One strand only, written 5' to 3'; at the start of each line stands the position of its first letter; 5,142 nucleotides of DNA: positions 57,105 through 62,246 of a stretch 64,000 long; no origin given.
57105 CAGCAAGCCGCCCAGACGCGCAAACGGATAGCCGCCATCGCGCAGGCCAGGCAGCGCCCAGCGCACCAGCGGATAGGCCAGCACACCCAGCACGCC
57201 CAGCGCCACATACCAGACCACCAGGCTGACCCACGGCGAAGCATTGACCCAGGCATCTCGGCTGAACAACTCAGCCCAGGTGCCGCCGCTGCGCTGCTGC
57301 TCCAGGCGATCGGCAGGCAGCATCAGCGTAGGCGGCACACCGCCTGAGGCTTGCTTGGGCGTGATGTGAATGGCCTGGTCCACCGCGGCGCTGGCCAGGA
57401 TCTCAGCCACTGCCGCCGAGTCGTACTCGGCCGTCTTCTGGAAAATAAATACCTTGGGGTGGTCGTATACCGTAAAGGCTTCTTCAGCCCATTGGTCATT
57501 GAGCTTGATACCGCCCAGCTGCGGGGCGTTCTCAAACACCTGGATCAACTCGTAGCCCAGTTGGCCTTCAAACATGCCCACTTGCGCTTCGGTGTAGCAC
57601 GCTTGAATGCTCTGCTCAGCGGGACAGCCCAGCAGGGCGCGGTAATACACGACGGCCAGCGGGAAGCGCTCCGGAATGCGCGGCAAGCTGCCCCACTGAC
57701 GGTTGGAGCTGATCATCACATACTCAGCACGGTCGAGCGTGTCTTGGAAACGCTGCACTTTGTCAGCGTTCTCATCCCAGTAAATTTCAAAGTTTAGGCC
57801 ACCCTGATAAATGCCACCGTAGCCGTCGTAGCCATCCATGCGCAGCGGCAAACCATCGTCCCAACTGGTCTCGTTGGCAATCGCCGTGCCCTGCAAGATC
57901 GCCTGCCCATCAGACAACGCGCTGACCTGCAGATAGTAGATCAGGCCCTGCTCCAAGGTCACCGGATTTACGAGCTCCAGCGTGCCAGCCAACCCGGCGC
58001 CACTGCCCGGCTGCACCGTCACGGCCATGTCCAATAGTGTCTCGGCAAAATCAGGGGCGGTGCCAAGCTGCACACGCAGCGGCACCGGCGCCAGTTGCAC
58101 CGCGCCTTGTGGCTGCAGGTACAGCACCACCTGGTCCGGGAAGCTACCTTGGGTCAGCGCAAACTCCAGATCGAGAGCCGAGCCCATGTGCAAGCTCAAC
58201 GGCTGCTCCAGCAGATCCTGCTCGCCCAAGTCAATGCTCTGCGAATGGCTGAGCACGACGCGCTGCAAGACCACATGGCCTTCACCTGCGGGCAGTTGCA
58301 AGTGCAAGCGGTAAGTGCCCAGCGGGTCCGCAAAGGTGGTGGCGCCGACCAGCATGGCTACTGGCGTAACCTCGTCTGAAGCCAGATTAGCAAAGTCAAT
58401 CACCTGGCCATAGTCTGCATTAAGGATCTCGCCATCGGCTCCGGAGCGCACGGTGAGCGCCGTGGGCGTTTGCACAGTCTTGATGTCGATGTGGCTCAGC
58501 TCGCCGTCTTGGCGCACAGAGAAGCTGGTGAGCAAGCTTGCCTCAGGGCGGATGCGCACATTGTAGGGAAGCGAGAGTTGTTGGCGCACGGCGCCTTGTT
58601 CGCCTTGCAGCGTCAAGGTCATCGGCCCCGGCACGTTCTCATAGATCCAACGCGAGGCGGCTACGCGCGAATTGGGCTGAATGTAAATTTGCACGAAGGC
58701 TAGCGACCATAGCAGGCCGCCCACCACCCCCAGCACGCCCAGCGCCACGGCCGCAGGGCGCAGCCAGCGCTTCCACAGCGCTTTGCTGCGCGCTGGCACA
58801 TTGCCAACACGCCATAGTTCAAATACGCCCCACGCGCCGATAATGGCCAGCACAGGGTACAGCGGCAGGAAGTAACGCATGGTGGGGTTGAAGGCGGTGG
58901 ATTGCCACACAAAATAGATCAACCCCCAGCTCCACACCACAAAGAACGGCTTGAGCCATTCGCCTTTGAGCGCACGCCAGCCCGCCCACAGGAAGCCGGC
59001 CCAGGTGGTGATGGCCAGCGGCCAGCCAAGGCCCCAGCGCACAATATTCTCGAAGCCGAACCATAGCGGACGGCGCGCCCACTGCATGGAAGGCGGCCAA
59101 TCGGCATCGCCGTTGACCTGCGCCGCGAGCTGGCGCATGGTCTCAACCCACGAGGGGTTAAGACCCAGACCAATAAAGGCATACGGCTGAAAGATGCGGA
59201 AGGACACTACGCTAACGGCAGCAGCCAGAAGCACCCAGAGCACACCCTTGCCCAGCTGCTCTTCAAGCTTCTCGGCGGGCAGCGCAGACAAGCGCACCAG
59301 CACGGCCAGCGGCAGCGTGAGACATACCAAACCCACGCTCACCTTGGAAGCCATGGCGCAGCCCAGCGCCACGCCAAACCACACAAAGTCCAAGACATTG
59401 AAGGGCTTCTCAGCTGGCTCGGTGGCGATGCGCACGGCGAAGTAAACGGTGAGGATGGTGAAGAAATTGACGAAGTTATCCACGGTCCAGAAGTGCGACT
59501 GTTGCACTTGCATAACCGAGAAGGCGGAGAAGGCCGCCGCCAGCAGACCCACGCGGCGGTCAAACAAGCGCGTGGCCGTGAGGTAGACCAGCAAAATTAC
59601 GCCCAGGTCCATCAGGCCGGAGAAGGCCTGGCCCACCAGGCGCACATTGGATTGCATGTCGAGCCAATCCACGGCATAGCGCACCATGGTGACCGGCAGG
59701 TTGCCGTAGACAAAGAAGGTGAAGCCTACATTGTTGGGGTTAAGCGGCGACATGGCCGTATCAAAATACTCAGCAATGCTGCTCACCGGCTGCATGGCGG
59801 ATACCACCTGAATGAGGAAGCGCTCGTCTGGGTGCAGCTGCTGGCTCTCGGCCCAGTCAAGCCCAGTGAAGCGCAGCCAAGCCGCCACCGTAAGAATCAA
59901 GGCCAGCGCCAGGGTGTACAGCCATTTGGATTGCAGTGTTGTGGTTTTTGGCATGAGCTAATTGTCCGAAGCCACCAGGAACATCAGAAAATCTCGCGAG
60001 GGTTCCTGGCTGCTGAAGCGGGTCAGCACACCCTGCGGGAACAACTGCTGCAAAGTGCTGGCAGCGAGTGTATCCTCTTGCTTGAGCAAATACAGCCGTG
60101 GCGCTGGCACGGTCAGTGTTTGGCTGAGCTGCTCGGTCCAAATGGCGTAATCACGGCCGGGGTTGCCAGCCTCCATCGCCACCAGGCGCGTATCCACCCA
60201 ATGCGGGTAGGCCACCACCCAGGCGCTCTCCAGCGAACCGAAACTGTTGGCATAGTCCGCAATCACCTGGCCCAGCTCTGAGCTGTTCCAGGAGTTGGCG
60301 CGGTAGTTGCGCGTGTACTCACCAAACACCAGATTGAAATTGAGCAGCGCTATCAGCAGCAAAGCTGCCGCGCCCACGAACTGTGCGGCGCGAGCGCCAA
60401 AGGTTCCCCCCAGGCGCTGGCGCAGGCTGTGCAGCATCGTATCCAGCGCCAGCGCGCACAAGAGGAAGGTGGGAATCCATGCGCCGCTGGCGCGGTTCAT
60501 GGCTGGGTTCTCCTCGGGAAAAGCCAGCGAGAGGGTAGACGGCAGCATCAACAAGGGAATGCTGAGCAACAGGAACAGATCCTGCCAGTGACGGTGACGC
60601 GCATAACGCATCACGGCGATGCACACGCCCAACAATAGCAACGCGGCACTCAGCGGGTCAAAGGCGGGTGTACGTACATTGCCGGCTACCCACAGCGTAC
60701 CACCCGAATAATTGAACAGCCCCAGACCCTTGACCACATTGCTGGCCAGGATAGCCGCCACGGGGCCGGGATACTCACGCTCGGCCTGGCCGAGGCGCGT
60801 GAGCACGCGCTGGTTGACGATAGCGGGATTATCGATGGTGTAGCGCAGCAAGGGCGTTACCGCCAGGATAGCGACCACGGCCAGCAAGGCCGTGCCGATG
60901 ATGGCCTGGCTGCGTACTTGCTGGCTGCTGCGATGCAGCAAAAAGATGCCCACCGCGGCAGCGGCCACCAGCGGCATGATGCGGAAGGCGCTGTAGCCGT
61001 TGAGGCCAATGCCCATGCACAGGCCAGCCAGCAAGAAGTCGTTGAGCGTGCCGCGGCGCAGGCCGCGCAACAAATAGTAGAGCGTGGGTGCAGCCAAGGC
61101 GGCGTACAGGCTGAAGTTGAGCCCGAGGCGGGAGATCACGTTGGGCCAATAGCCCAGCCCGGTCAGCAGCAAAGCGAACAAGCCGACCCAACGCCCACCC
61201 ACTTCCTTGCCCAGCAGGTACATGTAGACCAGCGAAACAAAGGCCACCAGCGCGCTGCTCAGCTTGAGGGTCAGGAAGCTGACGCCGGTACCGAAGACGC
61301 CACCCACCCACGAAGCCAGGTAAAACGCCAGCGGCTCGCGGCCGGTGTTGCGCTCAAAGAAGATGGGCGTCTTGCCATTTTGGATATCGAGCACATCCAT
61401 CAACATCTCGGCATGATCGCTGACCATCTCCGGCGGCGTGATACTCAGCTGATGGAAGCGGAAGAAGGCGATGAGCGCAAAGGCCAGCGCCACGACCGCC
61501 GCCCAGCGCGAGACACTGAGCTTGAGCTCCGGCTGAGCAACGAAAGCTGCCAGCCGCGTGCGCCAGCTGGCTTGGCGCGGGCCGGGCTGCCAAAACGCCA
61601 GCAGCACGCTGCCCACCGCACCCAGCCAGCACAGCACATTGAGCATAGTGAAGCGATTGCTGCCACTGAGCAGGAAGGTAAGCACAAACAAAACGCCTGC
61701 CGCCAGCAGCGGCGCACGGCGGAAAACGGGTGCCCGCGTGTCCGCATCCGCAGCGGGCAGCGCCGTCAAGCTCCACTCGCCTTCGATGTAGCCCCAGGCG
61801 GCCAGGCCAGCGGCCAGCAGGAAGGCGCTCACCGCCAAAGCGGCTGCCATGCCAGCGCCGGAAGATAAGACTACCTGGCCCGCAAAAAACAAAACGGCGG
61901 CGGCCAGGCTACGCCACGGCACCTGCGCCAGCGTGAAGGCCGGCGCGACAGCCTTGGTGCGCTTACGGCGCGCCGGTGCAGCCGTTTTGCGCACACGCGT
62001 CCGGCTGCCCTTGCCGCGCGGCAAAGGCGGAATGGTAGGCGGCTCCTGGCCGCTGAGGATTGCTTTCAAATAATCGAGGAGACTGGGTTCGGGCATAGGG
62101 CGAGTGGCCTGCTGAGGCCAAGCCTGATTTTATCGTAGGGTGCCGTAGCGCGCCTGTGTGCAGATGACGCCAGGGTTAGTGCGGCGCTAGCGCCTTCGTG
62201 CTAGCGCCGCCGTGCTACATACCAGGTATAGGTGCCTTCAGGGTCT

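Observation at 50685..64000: Operon-like block of giant polytopic membrane proteins (GT-C-like plus three 'YYY'/DUF2298 modules) with a GT4 and a methyltransferase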

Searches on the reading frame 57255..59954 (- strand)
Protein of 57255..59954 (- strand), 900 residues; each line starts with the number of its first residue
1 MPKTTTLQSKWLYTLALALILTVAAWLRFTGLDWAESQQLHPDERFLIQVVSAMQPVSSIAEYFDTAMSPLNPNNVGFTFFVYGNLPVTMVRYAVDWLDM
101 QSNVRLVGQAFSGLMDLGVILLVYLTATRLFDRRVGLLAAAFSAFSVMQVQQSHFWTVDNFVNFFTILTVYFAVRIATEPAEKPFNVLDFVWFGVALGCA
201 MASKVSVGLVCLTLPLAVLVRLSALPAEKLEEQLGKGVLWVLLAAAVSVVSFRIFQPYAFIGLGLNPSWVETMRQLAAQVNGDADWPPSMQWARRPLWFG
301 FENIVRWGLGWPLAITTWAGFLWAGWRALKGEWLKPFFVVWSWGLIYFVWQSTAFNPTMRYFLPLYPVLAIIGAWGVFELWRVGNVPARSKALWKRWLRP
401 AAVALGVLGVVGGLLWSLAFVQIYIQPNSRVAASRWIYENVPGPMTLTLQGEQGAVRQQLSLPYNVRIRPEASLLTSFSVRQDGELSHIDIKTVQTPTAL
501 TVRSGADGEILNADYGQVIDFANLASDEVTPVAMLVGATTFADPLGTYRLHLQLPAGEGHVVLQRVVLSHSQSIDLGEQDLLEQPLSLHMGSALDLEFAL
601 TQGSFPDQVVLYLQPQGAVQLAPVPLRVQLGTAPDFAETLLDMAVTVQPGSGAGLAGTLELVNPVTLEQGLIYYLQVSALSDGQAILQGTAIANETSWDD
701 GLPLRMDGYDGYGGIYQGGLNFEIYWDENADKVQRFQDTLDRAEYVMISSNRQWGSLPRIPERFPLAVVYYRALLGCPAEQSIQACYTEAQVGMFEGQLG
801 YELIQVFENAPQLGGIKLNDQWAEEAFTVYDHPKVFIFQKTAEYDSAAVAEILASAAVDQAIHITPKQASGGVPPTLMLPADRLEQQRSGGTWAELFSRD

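Call 18: search_protein_families(library=ncbifam, proteins=[window:57255-59954:-], max_evalue=1)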
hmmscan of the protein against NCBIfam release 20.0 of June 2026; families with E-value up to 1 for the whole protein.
window:57255-59954:- (900 aa): 1 family
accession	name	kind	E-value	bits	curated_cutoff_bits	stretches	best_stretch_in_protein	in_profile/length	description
TIGR03663.1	TIGR03663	subfamily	9.1e-05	21.6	126.25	1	119-220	84-183/435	flippase activity-associated protein Agl23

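Call 45: find_homologous_proteins(query=window:57255-59954:-, max_evalue=0.00001)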
Query window:57255-59954:- (900 aa): 1247 proteins with E <= 0.00001 among 8000 candidates; the best 120 are listed.
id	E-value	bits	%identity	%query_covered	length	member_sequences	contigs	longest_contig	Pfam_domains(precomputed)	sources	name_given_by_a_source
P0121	7.1e-241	820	44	99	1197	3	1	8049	PF10060.16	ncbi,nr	ncbi:MAG: DUF2298 domain-containing protein, partial [Anaerolineae bacterium]|nr:DUF2298 domain-cont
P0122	1.6e-230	786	44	100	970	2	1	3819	PF02366.25,PF13231.13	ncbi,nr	ncbi:MAG: glycosyltransferase family 39 protein, partial [Anaerolineae bacterium]|nr:glycosyltransfe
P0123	2.4e-230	785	44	99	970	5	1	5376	PF02366.25,PF13231.13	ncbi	ncbi:MAG: ArnT family glycosyltransferase, partial [Anaerolineales bacterium]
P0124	3.4e-228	778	42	99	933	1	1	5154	PF02366.25,PF13231.13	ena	-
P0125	2.1e-227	775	43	100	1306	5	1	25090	PF10060.16,PF13231.13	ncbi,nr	ncbi:MAG: hypothetical protein HN413_03170, partial [Chloroflexi bacterium]|nr:hypothetical protein 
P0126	2.8e-225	768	44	97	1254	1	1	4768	PF10060.16,PF02366.25,PF13231.13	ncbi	ncbi:MAG: DUF2298 domain-containing protein, partial [Anaerolineales bacterium]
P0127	4.3e-225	768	43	100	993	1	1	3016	PF13231.13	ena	-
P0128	2.3e-222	759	41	64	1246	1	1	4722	PF10060.16,PF13231.13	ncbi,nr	ncbi:MAG: DUF2298 domain-containing protein, partial [Anaerolineales bacterium]|nr:DUF2298 domain-co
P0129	1.5e-219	749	42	97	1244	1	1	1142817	PF10060.16,PF02366.25,PF13231.13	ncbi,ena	-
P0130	2.8e-219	749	41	64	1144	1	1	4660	PF10060.16,PF02366.25,PF13231.13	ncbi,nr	ncbi:MAG: DUF2298 domain-containing protein, partial [Chloroflexota bacterium]|nr:DUF2298 domain-con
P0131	4.2e-214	731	41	97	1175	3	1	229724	PF10060.16,PF13231.13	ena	-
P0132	8.1e-214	730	42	97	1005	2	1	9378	PF13231.13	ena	-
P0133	2.8e-213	729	40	99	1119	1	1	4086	PF13231.13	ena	-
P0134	5.1e-213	728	41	100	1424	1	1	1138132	PF10060.16,PF13231.13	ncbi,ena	-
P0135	1.0e-212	727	41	97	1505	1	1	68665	PF10060.16,PF02366.25,PF13231.13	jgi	jgi:YYY domain-containing protein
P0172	5.1e-191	655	39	100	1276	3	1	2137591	PF10060.16,PF02366.25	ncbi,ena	-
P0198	8.2e-182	625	38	61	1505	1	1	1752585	PF10060.16,PF13231.13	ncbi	ncbi:MAG: DUF2298 domain-containing protein [Anaerolineales bacterium]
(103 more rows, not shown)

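Call 57: predict_structure(alignment_id=A2)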
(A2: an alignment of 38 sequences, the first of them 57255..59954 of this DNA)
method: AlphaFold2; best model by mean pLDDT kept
length: 900 residues; sequences in the alignment: 38
mean_pLDDT: 86.7   pTM: 0.83
mean pLDDT of the five models: 86.7, 85.0, 83.2, 81.9, 81.3
residues with pLDDT >= 90: 435; 70-90: 390; 50-70: 66; < 50: 9
segments of 3 or more residues with pLDDT < 50: none
pLDDT, mean of each block of 10 residues (from residue 1): 61 94 97 83 89 88 87 82 83 92 90 97 97 95 96 93 97 95 92 98 91 95 90 94 97 92 88 84 82 85 90 92 89 77 93 84 94 95 74 78 95 95 92 94 91 88 83 90 91 77 71 69 71 66 71 84 86 72 88 83 70 83 87 92 83 70 89 93 81 89 89 83 92 93 93 87 93 94 93 95 95 92 83 93 92 90 85 58 78 64
secondary structure, 60 per line:
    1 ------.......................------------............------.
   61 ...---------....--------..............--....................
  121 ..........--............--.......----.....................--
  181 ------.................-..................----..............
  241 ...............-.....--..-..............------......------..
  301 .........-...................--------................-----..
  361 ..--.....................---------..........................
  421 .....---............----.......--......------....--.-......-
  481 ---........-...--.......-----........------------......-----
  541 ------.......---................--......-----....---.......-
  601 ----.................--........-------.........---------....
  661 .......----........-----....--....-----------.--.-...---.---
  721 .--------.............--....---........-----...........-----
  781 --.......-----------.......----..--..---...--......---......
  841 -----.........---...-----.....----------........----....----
elements in order (helices of 4 or more, strands of 3 or more residues): H7-29 H42-53 H60-63 H73-76 H85-98 H101-130 H133-144 H147-153 H158-178 H187-203 H205-222 H227-255 H267-280 H287-292 H299-309 H311-329 H338-353 H359-362 H365-385 H395-425 H429-440 E445-451 E454-459 E466-469 E474-479 E484-491 E493-495 E498-504 E510-517 E530-535 E547-553 E557-572 E575-580 E586-589 E593-599 E605-621 E624-631 E639-647 E657-667 E672-679 E685-688 E691-694 H730-742 E745-748 H752-759 H765-775 H783-789 E801-807 H826-831 E835-840 H846-854 H866-870 H881-888 H893-896

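Call 60: find_encoding_contigs(protein=P0198, flank=10000, max_places=1)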
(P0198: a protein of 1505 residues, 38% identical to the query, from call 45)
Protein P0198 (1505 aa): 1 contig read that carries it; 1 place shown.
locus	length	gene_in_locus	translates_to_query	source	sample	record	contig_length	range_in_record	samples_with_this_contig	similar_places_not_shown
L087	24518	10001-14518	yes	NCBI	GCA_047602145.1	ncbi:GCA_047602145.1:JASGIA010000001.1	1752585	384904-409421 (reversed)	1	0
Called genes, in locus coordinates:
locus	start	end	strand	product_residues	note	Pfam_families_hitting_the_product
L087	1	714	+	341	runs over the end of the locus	PF01073:3Beta_HSD, PF01370:Epimerase, PF02719:Polysacc_synt_2, PF04321:RmlD_sub_bind, PF07993:NAD_binding_4, PF16363:GDP_Man_Dehyd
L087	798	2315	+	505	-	PF00884:Sulfatase, PF01663:Phosphodiest (faint), PF16347:SGSH_C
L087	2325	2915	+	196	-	-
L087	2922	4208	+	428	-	PF00884:Sulfatase, PF01663:Phosphodiest (faint)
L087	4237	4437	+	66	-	-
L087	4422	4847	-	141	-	PF09997:DUF2238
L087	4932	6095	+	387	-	PF20706:GT4-conflict (faint), PF13439:Glyco_transf_4, PF13579:Glyco_trans_4_4, PF00534:Glycos_transf_1, PF13692:Glyco_trans_1_4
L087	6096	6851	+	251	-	PF13489:Methyltransf_23, PF08241:Methyltransf_11, PF08242:Methyltransf_12 (weak), PF13649:Methyltransf_25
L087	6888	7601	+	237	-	PF01209:Ubie_methyltran, PF13489:Methyltransf_23, PF13649:Methyltransf_25, PF13847:Methyltransf_31, PF08241:Methyltransf_11, PF08242:Methyltransf_12 (weak)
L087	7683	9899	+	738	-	PF13231:PMT_2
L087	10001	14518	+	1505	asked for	PF13231:PMT_2, PF10060:DUF2298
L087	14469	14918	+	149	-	-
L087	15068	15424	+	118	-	PF06108:DUF952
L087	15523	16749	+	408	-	PF10060:DUF2298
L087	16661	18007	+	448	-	PF10060:DUF2298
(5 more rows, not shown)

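Call 61: find_encoding_contigs(protein=P0172, flank=10000, max_places=1)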
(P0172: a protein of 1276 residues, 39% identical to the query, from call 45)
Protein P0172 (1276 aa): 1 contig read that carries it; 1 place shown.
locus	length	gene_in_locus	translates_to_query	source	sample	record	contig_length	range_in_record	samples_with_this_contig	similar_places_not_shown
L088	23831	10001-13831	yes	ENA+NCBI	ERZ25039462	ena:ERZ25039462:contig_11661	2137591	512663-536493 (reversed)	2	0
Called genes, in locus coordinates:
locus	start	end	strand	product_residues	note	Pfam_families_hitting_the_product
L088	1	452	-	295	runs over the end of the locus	PF01040:UbiA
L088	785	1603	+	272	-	PF01479:S4, PF01728:FtsJ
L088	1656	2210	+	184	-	PF04167:DUF402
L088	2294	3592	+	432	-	PF00009:GTP_EFTU, PF00071:Ras (faint), PF03144:GTP_EFTU_D2, PF14492:EFG_III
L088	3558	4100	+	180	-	PF00679:EFG_C, PF06421:LepA_C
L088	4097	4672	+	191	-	PF03706:LPG_synthase_TM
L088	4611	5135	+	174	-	PF03706:LPG_synthase_TM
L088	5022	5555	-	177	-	-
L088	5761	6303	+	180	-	PF00534:Glycos_transf_1, PF13692:Glyco_trans_1_4, PF20706:GT4-conflict (weak)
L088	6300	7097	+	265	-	PF13489:Methyltransf_23, PF08241:Methyltransf_11, PF08242:Methyltransf_12, PF13649:Methyltransf_25, PF13847:Methyltransf_31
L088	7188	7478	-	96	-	PF01476:LysM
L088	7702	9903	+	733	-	PF13231:PMT_2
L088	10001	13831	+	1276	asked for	PF02366:PMT (weak), PF10060:DUF2298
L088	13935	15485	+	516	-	PF10060:DUF2298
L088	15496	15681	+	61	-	-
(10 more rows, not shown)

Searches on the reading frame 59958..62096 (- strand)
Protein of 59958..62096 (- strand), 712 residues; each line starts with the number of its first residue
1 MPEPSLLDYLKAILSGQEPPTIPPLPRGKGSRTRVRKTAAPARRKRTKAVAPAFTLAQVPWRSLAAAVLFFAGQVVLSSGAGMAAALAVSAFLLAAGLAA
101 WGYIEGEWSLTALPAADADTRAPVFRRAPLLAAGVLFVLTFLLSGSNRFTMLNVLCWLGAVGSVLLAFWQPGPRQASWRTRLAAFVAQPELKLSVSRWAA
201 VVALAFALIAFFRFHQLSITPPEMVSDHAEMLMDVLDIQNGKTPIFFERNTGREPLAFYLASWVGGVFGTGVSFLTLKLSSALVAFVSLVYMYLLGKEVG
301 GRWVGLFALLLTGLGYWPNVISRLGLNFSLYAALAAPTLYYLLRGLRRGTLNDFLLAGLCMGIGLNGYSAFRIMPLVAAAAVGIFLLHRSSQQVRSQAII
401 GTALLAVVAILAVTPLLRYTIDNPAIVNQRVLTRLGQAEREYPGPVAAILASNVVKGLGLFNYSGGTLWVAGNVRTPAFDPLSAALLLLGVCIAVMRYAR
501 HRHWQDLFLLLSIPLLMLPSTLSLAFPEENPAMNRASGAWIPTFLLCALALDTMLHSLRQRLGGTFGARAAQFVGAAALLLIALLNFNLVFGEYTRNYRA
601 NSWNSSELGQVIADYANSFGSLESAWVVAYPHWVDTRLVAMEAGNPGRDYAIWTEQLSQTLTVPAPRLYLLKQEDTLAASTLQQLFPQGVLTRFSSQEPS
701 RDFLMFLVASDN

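Call 4: search_protein_families(library=pfam, proteins=[window:59958-62096:-], max_evalue=0.01)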
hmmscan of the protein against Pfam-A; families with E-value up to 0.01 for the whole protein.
window:59958-62096:- (712 aa): 1 family
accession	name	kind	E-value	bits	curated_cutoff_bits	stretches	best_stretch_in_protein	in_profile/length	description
PF13231.12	PMT_2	-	6e-09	36.7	26.1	1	255-413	4-154/160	Dolichyl-phosphate-mannose-protein mannosyltransferase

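Call 5: search_protein_families(library=ncbifam, proteins=[window:59958-62096:-], max_evalue=0.01)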
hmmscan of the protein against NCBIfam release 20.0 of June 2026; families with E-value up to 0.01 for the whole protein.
window:59958-62096:- (712 aa): 0 families

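Call 18: search_protein_families(library=ncbifam, proteins=[window:59958-62096:-], max_evalue=1)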
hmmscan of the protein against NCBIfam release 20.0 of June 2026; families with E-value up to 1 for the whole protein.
window:59958-62096:- (712 aa): 1 family
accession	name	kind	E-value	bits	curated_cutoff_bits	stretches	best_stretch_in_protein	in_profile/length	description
TIGR02372.1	4_coum_CoA_lig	equivalog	0.093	11.4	334.7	1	25-100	159-232/386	4-coumarate--CoA ligase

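Call 22: search_solved_structures(query=window:59958-62096:-, max_evalue=10)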
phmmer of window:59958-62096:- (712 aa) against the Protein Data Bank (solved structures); distinct sequences matched with E-value up to 10: 0.
